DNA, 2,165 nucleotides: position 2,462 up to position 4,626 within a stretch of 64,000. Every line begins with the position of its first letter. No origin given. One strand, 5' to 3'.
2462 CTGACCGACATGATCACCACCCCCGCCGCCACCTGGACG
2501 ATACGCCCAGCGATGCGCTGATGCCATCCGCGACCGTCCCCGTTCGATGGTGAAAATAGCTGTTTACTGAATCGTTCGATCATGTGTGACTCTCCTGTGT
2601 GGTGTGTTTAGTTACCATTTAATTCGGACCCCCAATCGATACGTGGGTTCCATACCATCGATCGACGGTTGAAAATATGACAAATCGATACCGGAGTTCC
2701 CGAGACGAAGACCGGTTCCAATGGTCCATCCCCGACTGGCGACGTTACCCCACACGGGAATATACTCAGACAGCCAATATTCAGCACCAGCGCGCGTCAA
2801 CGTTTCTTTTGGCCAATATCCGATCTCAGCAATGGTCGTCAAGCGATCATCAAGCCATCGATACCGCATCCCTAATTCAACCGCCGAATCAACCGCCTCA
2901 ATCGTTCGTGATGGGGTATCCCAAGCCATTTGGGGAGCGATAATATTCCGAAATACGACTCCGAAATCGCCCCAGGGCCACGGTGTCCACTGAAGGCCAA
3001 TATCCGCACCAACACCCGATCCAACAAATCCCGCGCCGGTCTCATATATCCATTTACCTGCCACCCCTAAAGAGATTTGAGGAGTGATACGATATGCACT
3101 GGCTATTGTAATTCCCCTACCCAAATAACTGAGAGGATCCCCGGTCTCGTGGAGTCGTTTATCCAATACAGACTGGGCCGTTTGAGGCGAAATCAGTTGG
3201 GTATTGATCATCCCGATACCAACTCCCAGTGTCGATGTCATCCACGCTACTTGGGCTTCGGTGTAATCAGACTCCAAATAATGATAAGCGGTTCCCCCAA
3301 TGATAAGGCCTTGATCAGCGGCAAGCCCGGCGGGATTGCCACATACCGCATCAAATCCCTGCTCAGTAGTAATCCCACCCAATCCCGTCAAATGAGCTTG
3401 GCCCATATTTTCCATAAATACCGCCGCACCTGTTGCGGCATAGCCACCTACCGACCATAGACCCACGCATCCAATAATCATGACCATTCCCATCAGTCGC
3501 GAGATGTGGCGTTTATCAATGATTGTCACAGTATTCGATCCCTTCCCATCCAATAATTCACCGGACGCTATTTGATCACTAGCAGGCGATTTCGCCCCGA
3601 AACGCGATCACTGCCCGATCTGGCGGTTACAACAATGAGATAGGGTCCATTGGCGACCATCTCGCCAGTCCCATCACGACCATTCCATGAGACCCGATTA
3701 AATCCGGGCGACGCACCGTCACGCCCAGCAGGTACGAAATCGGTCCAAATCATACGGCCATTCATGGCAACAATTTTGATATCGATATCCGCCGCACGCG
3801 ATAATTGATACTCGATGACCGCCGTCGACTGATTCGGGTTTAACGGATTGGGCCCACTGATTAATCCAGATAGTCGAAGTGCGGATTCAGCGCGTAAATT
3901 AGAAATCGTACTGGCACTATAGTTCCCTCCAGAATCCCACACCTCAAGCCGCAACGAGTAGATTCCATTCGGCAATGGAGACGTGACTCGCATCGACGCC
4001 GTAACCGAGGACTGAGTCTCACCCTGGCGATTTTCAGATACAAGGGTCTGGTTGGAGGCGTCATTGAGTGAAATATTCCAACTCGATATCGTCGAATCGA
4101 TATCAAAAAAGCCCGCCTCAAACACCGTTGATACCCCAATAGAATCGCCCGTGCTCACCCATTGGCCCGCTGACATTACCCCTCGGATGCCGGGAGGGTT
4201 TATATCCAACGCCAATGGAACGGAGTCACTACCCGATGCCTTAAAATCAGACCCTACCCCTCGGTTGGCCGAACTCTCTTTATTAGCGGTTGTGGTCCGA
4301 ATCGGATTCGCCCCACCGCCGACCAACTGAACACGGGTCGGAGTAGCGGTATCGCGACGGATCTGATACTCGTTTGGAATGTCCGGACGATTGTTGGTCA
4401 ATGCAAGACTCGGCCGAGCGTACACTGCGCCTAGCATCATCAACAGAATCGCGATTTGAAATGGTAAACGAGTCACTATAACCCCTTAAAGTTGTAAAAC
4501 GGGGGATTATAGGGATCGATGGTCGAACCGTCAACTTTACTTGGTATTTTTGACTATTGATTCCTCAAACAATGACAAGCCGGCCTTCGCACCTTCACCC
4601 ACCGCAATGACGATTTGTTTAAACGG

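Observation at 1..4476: Four-gene cell-surface operon: T9SS-CTD protein, PorP/SprF-like barrel, Gly-rich tail-fiber-like protein and a YD-repeat-like secreted protein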

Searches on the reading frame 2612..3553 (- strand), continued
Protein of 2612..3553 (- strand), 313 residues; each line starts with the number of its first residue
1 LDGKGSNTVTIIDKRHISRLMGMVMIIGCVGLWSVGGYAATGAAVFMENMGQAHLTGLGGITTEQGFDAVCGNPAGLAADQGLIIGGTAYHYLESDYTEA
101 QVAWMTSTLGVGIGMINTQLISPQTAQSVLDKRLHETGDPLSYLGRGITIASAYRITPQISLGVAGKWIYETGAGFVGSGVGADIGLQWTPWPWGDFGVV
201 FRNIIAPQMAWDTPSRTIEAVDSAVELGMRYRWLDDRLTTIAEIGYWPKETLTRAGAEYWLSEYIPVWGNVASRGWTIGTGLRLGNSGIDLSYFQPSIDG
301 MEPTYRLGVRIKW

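Call 82: find_encoding_contigs(protein=P0182, flank=10000, max_places=1)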
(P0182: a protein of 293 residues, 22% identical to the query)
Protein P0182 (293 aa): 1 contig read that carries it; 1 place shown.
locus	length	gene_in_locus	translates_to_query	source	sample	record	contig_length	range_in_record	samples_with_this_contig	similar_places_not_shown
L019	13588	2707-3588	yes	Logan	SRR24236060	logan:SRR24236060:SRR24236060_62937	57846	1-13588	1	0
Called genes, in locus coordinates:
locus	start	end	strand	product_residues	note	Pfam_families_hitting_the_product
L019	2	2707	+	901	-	?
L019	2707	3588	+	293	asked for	-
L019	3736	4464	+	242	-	-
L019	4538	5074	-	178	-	PF00383:dCMP_cyt_deam_1, PF14437:MafB19-deam, PF14439:Bd3614-deam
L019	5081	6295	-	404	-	PF00155:Aminotran_1_2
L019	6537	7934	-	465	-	PF02878:PGM_PMM_I, PF02879:PGM_PMM_II, PF02880:PGM_PMM_III, PF00408:PGM_PMM_IV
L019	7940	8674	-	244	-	PF04748:Polysacc_deac_2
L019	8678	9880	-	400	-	PF22694:CtpB_N-like, PF00595:PDZ, PF13180:PDZ_2, PF17820:PDZ_6, PF03572:Peptidase_S41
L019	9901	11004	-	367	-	PF01551:Peptidase_M23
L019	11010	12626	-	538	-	PF01541:GIY-YIG, PF27096:UvrC_M, PF02151:UVR, PF08459:UvrC_RNaseH_dom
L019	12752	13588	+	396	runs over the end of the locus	-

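Call 83: find_encoding_contigs(protein=P0196, flank=10000, max_places=1)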
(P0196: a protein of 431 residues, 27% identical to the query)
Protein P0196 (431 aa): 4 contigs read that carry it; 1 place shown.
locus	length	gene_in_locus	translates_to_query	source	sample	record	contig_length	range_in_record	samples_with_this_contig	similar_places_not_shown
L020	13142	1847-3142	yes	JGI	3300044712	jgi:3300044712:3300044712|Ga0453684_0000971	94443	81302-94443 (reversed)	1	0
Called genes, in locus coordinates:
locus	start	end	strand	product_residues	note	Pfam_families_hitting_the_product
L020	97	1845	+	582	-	PF22904:NOMO1-like_2nd (faint), PF13620:CarboxypepD_reg (weak)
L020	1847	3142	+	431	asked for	-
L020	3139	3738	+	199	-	PF04055:Radical_SAM (weak)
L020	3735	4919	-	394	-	PF00155:Aminotran_1_2, PF04864:Alliinase_C (faint)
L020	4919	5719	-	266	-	PF01678:DAP_epimerase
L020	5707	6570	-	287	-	PF01745:IPT (weak), PF01715:IPPT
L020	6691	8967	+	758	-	PF00990:GGDEF, PF00563:EAL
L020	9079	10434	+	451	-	PF00563:EAL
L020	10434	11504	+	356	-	PF00155:Aminotran_1_2, PF00266:Aminotran_5, PF01276:OKR_DC_1 (faint), PF01053:Cys_Met_Meta_PP, PF01212:Beta_elim_lyase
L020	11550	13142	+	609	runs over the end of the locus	PF13522:GATase_6, PF13537:GATase_7, PF01380:SIS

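Call 88: search_protein_families(library=pfam, proteins=[L016:1858-3051:+, L018:8965-10584:+, L008:8758-9990:+, L016:3967-5898:+], max_evalue=0.01)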
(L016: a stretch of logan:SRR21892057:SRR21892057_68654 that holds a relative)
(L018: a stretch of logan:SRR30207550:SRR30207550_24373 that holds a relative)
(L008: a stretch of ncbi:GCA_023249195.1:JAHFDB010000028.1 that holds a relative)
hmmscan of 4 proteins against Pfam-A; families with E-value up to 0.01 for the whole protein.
L016:1858-3051:+ (397 aa): 1 family
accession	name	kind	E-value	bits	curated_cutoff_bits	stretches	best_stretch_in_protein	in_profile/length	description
PF13860.13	FlgD_ig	-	0.00018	21.9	27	1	311-383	9-78/79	FlgD Ig-like domain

L018:8965-10584:+ (540 aa): 0 families

L008:8758-9990:+ (410 aa): 2 families
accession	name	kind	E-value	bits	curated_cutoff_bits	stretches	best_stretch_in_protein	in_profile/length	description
PF13860.13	FlgD_ig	-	8.5e-08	32.5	27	1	326-397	10-78/79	FlgD Ig-like domain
PF19077.6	Big_13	-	0.001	19.9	27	1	253-305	46-100/102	Bacterial Ig-like domain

L016:3967-5898:+ (644 aa): 1 family
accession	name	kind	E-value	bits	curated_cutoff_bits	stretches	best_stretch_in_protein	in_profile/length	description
PF20148.4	DUF6531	-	0.00027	21.7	24.1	1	79-139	4-49/74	Domain of unknown function (DUF6531)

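Call 89: search_protein_families(library=ncbifam, proteins=[L007:12370-17334:+, L007:17970-18875:+], max_evalue=0.001)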
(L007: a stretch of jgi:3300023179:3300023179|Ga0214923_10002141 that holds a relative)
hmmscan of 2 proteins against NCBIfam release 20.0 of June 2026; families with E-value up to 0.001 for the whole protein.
L007:12370-17334:+ (1654 aa): 3 families
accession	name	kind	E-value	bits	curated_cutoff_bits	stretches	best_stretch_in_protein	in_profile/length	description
NF041261.1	RHS_core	equivalog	7.6e-23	80.3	2000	2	700-1070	429-770/1261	RHS element core protein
TIGR03696.1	Rhs_assc_core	domain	2.3e-20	72.9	32.5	1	1402-1474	3-76/76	RHS repeat-associated core domain-containing protein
TIGR01643.1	YD_repeat_2x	repeat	8.3e-13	48.3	15.8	0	928-957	1-30/42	YD repeat-containing protein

L007:17970-18875:+ (301 aa): 2 families
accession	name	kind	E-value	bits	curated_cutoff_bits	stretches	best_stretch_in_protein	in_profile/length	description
TIGR03696.1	Rhs_assc_core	domain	1.2e-20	73.8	32.5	1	16-89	2-76/76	RHS repeat-associated core domain-containing protein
NF041261.1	RHS_core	equivalog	1.5e-06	26.3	2000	1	4-86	1173-1258/1261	RHS element core protein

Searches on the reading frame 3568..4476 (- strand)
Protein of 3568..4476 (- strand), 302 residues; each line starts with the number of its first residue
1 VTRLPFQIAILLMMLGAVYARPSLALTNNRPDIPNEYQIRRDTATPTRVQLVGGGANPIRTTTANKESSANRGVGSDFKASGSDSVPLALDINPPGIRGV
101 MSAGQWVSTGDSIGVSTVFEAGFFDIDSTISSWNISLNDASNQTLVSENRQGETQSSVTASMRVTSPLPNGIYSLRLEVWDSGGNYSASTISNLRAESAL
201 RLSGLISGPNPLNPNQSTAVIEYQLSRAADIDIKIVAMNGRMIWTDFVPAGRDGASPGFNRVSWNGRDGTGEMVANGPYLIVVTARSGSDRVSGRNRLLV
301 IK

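Call 5: search_protein_families(library=pfam, proteins=[window:3568-4476:-], max_evalue=1)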
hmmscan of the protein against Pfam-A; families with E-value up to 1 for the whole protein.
window:3568-4476:- (302 aa): 8 families
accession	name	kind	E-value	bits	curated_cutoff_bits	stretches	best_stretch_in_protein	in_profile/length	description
PF13860.13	FlgD_ig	-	2.1e-08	34.5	27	1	221-288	14-78/79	FlgD Ig-like domain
PF18962.6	Por_Secre_tail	-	0.0019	18.9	27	0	213-243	4-34/75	Secretion system C-terminal sorting domain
PF22352.2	K319L-like_PKD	-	0.014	15.9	27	1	145-190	35-79/84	K319L-like, PKD domain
PF16967.11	TcfC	-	0.02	14.9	29.4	1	164-184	37-57/68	E-set like domain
PF19077.6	Big_13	-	0.044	14.7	27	1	148-190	50-94/102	Bacterial Ig-like domain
PF10029.15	DUF2271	-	0.074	13.2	27.3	0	150-189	73-112/136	Predicted periplasmic protein (DUF2271)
PF11060.13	DUF2861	-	0.14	12.1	25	1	135-182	110-158/267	Protein of unknown function (DUF2861)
PF10528.15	GLEYA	-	0.2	12.5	26.2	0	13-70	30-83/91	GLEYA domain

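Call 6: search_protein_families(library=ncbifam, proteins=[window:3568-4476:-], max_evalue=1)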
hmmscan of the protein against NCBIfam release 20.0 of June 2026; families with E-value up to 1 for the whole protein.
window:3568-4476:- (302 aa): 9 families
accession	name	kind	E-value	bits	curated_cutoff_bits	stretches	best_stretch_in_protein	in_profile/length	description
NF033707.1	T9SS_sortase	equivalog_domain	1.2e-13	49.7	420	1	62-292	848-1086/1095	type IX secretion system sortase PorU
NF005176.1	PRK06655.1-1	equivalog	1.3e-05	25.2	230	1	228-289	96-154/197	flagellar hook assembly protein FlgD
NF052228.1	T9SS_PorZ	equivalog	1.9e-05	23.3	260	1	209-293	677-750/757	type IX secretion system anionic LPS delivery protein PorZ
TIGR04183.1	Por_Secre_tail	domain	2.3e-05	24.3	23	1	209-288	3-63/72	T9SS type A sorting domain-containing protein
NF009453.0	PRK12813.1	equivalog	8.1e-05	22.3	264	1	254-290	142-178/223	flagellar basal body rod modification protein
NF009452.0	PRK12812.1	equivalog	0.0011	18.2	258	1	230-284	153-205/289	flagellar basal body rod modification protein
NF052323.1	T9SSA_dep_M6i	equivalog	0.014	13.3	600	1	213-249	963-999/1043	T9SS-dependent M6-like inactivated metalloprotease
NF053608.1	Lsa66_OmpA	equivalog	0.033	12.6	700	1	167-293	216-346/581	fibronectin-binding adhesin Lsa66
NF009276.0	PRK12633.1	equivalog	0.078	12.7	383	1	224-287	123-183/234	flagellar basal body rod modification protein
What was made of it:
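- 3568..4476 (-): G1: 302-aa secreted protein made of a signal peptide, a low-complexity linker, an Ig-like domain (about residues 90-205) and a C-terminal sorting domain. Calls 5 and 6.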

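Call 58: search_protein_families(library=phrogs, proteins=[window:3568-4476:-], max_evalue=0.01)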
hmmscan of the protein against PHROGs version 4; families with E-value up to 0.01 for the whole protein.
window:3568-4476:- (302 aa): 0 families

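Call 66: search_solved_structures(query=window:3568-4476:-, max_evalue=10, show_alignments=2)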
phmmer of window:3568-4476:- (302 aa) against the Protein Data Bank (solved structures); distinct sequences matched with E-value up to 10: 2.
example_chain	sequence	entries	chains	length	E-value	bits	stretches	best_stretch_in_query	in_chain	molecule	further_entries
7eh9_A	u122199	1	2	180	0.12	14.8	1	223-292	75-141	Basal-body rod modification protein FlgD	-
7bhq_A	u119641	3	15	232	0.12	14.8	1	224-292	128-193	Basal-body rod modification protein FlgD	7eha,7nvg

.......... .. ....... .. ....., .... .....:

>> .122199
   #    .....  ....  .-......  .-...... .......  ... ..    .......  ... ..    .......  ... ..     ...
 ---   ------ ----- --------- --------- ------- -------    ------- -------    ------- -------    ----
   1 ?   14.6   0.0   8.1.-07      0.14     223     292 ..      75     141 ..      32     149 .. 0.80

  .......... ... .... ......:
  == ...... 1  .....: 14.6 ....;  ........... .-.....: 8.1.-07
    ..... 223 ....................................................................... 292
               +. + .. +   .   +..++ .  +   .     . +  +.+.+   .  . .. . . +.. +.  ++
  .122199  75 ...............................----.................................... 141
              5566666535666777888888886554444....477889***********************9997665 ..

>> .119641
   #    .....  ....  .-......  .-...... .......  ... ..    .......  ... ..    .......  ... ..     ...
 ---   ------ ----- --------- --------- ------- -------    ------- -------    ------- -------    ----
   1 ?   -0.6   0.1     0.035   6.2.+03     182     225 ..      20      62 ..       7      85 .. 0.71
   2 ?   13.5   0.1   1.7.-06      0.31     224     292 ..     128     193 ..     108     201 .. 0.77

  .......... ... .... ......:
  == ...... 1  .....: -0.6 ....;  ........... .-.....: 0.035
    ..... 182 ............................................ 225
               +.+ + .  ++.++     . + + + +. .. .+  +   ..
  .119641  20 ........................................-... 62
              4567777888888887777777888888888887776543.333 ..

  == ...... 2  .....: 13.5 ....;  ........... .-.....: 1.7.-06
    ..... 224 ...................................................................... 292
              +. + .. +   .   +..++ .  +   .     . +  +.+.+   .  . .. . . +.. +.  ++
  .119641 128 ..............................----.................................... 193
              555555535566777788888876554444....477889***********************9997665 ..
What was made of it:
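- Tried and rejected: G1 gives only marginal FlgD hits in the PDB by sequence (call 66).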
